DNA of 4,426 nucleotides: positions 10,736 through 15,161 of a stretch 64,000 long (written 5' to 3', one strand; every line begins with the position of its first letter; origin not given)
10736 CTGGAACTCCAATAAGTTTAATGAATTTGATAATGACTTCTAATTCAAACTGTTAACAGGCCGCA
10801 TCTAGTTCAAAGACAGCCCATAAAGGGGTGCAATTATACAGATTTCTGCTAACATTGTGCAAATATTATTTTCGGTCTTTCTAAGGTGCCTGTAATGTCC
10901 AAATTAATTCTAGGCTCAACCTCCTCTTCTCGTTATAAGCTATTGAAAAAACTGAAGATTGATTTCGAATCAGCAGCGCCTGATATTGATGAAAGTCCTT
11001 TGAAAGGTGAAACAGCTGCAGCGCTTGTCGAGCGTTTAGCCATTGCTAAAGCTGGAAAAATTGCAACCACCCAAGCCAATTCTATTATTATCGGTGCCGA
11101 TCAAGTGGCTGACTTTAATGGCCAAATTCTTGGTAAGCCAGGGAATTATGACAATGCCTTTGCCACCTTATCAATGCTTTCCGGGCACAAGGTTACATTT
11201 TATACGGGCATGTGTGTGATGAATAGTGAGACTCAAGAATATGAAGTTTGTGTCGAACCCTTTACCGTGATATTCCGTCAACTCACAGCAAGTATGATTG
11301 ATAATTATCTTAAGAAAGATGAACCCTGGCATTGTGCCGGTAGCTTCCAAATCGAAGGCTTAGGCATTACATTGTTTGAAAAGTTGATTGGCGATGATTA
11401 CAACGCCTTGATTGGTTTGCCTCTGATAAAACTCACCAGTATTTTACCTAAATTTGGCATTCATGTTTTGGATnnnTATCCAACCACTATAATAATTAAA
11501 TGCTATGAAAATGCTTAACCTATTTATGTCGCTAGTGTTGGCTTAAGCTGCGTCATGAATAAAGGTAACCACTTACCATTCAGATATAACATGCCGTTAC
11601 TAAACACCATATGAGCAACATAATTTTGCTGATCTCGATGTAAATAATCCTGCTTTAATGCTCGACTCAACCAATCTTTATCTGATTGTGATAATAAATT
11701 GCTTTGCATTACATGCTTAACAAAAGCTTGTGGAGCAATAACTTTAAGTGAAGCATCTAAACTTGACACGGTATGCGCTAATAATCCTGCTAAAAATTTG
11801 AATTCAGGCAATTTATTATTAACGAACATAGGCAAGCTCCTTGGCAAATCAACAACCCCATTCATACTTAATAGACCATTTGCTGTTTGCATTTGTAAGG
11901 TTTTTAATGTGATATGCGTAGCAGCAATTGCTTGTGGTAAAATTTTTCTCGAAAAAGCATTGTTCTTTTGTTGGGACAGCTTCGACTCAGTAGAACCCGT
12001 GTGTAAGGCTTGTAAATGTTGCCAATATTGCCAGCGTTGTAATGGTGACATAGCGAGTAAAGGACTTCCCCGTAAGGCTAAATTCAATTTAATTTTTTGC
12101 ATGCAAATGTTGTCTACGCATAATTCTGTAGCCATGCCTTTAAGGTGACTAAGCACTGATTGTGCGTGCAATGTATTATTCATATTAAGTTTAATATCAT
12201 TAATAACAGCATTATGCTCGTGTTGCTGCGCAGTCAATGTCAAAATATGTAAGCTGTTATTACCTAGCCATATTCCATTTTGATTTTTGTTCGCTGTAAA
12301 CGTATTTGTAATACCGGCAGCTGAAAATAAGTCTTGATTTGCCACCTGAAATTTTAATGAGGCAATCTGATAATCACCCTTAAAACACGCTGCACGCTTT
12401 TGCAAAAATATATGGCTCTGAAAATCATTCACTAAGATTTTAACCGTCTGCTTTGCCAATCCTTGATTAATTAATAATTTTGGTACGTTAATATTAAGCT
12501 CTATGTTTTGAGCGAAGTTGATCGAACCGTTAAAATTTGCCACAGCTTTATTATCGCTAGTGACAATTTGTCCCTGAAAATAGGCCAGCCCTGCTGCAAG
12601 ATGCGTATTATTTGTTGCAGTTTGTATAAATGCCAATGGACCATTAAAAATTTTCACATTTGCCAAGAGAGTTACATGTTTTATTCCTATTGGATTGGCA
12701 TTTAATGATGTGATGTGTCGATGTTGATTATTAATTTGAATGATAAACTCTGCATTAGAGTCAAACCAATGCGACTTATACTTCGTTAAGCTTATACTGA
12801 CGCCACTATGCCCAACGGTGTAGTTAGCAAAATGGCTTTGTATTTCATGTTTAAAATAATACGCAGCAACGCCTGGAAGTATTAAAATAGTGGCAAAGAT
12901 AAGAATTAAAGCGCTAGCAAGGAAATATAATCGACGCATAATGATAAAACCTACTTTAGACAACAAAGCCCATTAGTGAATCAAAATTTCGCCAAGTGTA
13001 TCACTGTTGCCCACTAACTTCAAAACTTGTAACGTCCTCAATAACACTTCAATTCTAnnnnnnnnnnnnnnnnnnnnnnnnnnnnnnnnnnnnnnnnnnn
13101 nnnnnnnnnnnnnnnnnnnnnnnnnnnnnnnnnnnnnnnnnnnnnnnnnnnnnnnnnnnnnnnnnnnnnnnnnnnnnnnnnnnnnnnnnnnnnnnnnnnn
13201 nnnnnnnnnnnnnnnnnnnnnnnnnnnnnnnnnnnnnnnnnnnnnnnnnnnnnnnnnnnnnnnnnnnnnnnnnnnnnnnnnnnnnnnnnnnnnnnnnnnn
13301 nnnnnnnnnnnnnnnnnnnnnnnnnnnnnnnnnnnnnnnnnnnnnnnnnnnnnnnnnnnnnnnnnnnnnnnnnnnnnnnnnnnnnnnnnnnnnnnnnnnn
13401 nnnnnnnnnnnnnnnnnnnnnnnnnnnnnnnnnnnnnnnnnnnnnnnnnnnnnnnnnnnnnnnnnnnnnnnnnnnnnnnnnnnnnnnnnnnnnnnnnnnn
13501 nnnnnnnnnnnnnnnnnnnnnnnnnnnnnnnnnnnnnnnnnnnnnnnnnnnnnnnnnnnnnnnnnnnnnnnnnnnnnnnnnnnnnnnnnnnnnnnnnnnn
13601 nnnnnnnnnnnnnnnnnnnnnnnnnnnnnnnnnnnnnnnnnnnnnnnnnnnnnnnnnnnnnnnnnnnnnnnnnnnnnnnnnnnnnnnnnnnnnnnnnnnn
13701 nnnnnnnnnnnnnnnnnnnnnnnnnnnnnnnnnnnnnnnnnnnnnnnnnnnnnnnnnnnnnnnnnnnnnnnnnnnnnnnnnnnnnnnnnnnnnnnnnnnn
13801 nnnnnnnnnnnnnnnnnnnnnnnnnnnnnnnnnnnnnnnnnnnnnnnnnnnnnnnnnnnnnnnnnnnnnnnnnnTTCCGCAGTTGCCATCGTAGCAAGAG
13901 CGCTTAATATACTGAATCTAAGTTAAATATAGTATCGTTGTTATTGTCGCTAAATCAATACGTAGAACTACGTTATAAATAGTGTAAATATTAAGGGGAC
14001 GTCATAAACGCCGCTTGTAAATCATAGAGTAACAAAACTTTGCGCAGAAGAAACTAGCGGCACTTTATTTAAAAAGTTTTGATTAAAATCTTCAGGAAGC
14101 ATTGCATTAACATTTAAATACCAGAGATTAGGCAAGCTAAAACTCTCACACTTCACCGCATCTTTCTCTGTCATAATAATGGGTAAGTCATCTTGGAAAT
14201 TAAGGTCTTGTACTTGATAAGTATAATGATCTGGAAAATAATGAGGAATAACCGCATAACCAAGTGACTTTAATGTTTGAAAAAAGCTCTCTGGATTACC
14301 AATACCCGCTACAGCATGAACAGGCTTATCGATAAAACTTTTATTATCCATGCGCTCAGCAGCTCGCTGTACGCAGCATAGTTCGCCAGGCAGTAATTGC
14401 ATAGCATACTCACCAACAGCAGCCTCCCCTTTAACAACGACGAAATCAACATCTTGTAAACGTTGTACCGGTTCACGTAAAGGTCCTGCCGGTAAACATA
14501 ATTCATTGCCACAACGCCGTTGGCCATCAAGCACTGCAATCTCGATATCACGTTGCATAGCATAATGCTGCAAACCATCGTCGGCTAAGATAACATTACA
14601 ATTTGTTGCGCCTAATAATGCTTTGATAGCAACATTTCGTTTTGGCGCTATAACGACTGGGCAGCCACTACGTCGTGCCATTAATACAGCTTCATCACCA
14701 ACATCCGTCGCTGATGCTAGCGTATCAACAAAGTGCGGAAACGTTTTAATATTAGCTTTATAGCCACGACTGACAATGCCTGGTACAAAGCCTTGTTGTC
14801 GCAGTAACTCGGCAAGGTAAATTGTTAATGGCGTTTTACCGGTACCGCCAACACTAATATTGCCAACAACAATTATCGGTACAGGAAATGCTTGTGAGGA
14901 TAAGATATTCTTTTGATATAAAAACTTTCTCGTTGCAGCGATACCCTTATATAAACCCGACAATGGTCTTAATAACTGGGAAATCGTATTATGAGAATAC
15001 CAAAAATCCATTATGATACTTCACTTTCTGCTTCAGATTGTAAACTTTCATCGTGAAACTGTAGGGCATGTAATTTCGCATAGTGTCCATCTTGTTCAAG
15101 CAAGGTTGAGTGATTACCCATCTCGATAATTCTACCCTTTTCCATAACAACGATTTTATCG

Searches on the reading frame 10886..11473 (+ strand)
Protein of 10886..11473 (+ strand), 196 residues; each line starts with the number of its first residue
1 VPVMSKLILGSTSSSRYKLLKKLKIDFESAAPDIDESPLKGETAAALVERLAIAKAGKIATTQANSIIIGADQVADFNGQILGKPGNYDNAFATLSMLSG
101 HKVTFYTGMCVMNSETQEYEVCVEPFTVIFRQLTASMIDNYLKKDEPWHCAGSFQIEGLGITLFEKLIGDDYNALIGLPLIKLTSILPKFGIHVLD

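Call 4: search_protein_families(library=pfam, proteins=[window:10886-11473:+], max_evalue=1)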
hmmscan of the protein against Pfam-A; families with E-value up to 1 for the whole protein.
window:10886-11473:+ (196 aa): 2 families
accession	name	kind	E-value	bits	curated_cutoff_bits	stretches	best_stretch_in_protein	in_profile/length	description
PF02545.19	Maf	-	2.5e-51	174.5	27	1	6-189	1-186/187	Maf-like protein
PF05076.18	SUFU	-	0.12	12.7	25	1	65-117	95-144/172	Suppressor of fused protein (SUFU)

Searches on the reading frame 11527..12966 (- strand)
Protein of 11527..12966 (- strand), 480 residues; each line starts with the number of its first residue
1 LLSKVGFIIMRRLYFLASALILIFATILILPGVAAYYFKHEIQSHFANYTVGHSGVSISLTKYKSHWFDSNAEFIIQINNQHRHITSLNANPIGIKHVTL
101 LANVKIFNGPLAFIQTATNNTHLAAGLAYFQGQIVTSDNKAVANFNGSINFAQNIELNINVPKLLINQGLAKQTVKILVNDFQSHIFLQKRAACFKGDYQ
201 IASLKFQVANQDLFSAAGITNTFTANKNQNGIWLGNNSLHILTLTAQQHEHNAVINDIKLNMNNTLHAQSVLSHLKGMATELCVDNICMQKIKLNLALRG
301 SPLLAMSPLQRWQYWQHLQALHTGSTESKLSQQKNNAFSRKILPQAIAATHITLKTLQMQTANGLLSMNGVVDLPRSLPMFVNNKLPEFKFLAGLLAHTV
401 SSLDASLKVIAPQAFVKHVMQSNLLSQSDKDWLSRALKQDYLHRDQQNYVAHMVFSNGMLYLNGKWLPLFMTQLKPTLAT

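Call 4: search_protein_families(library=pfam, proteins=[window:11527-12966:-], max_evalue=1)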
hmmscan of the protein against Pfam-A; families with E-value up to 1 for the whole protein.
window:11527-12966:- (480 aa): 3 families
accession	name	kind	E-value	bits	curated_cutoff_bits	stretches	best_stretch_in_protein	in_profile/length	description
PF06097.16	DUF945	-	5.5e-31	108.6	26.8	1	27-469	14-459/460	Bacterial protein of unknown function (DUF945)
PF17900.6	Peptidase_M1_N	-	0.053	14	25.8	0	64-124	14-73/186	Peptidase M1 N-terminal domain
PF06194.16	Phage_Orf51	-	0.15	12.6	27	0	439-470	17-47/80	Phage Conserved Open Reading Frame 51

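Call 5: search_protein_families(library=ncbifam, proteins=[window:11527-12966:-], max_evalue=1)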
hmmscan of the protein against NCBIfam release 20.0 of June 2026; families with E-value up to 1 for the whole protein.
window:11527-12966:- (480 aa): 0 families

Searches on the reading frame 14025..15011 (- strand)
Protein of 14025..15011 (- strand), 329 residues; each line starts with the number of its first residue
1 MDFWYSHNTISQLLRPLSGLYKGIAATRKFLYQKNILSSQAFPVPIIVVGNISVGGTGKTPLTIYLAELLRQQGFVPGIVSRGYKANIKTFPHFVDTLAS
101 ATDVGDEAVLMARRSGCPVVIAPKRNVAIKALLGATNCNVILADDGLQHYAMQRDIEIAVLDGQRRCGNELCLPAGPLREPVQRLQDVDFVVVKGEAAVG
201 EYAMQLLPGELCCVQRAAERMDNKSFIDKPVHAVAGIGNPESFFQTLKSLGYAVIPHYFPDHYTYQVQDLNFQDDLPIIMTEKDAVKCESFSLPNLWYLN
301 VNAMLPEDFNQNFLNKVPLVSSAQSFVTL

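Call 4: search_protein_families(library=pfam, proteins=[window:14025-15011:-], max_evalue=1)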
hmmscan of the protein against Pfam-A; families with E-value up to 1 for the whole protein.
window:14025-15011:- (329 aa): 1 family
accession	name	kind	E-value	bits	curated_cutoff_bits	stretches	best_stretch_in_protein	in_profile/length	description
PF02606.20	LpxK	-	3.8e-107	358.6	27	1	11-316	2-326/328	Tetraacyldisaccharide-1-P 4'-kinase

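Call 39: list_cluster_members(proteins=[P0001, window:14025-15011:-, window:11527-12966:-])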
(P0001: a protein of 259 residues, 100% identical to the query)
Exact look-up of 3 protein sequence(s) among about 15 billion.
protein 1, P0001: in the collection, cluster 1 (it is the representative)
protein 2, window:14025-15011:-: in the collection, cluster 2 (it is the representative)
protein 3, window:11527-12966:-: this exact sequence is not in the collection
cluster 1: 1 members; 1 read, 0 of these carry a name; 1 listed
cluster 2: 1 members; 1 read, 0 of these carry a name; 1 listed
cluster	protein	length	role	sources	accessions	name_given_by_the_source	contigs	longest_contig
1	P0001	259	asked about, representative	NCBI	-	-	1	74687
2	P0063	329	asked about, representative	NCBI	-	-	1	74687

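Call 66: find_homologous_proteins(query=window:14025-15011:-, max_evalue=1e-40)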
Query window:14025-15011:- (329 aa): 7991 proteins with E <= 1e-40 among 8000 candidates; the best 120 are listed.
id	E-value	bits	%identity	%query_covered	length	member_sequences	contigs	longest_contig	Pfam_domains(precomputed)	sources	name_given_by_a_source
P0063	2.2e-220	749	100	100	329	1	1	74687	PF02606.21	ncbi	-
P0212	4.4e-106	373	55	96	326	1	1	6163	PF02606.21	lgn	-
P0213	4.6e-104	366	53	97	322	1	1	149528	PF02606.21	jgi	jgi:tetraacyldisaccharide 4'-kinase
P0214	5.1e-104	366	52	96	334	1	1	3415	PF02606.21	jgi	-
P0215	2.9e-103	364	53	96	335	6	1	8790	PF02606.21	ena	-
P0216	8.2e-103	362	53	95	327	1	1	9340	PF02606.21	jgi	jgi:tetraacyldisaccharide 4'-kinase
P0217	4.8e-102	360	53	97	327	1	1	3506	PF02606.21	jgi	-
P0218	1.5e-101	358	53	96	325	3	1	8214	PF02606.21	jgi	jgi:tetraacyldisaccharide 4'-kinase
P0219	1.5e-101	358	57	91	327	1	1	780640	PF02606.21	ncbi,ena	-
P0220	2.3e-101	357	54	93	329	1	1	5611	PF02606.21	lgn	-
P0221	4.6e-101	356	53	95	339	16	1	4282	PF02606.21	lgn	-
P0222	5.3e-101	356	52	97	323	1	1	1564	PF02606.21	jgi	jgi:tetraacyldisaccharide 4'-kinase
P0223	6.0e-101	356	50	96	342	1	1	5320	PF02606.21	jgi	jgi:tetraacyldisaccharide 4'-kinase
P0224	2.3e-100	354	52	96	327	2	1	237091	PF02606.21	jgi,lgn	jgi:tetraacyldisaccharide 4'-kinase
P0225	3.3e-100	354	53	94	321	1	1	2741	PF02606.21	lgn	-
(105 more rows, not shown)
